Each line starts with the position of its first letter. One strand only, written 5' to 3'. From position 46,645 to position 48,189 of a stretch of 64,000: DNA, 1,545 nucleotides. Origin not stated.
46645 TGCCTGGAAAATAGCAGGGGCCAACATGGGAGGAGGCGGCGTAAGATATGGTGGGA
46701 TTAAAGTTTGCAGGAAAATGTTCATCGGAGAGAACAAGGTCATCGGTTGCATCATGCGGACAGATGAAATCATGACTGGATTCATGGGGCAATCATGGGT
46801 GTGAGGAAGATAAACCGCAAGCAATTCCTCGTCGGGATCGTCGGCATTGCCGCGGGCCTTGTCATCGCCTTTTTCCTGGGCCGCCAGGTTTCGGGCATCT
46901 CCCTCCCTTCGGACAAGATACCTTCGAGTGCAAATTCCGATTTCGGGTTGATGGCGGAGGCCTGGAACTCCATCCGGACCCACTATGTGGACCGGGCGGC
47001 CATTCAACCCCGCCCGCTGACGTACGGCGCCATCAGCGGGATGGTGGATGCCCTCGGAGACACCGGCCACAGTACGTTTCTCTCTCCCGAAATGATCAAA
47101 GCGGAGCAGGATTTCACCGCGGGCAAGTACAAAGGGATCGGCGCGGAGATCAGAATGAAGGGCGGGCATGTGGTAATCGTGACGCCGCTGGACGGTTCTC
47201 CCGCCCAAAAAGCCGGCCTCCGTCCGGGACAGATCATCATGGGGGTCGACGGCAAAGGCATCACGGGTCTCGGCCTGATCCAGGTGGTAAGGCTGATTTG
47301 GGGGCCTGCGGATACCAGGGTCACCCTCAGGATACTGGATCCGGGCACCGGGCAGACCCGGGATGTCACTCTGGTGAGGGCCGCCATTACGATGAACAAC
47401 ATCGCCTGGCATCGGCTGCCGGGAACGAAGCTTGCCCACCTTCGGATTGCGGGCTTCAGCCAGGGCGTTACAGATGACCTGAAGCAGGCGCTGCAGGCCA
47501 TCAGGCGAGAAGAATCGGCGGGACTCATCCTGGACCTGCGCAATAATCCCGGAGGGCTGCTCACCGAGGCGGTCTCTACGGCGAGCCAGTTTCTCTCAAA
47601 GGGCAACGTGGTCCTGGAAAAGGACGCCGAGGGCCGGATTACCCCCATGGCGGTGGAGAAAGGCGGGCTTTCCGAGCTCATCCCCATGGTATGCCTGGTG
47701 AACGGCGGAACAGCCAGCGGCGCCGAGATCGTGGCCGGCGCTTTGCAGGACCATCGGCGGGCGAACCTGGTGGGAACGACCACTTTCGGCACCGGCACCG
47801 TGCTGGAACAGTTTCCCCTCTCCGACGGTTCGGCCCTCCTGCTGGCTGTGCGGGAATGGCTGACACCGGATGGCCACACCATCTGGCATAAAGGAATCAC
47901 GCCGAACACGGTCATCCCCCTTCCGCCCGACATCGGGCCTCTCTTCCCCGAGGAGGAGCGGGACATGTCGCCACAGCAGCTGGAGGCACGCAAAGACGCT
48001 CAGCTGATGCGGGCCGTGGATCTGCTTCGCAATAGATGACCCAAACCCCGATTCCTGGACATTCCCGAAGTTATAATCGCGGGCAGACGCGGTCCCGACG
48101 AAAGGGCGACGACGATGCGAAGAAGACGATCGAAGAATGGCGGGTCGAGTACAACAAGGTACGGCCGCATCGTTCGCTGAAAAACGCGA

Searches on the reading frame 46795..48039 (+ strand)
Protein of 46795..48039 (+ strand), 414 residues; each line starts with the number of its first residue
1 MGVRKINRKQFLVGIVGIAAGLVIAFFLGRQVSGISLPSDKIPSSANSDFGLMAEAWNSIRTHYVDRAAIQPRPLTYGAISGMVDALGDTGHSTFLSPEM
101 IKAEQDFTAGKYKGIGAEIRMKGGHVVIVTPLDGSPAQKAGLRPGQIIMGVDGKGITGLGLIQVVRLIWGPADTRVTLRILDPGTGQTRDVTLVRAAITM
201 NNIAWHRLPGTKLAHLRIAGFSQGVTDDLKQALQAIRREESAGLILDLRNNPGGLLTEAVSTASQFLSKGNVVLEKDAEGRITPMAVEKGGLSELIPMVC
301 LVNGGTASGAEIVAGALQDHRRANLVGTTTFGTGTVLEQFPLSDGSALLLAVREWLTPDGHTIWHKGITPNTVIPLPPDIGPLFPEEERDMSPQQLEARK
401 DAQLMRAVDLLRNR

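Call 5: search_protein_families(library=pfam, proteins=[window:46795-48039:+], max_evalue=0.01)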
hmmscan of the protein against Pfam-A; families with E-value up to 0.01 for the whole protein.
window:46795-48039:+ (414 aa): 5 families
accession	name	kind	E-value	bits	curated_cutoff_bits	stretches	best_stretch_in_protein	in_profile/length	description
PF03572.23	Peptidase_S41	-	9.7e-45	152.6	24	1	212-373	1-164/165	Peptidase family S41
PF17820.7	PDZ_6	-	1.4e-10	41.2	27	1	128-180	2-52/54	PDZ domain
PF00595.29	PDZ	-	9.5e-07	29.6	23.2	1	113-180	10-80/81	PDZ domain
PF13180.12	PDZ_2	-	2e-05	25.2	27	1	114-192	2-79/80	PDZ domain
PF22694.1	CtpB_N-like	-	0.0054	17.6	27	1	45-89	33-75/85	Activating protease CtpB N-terminal domain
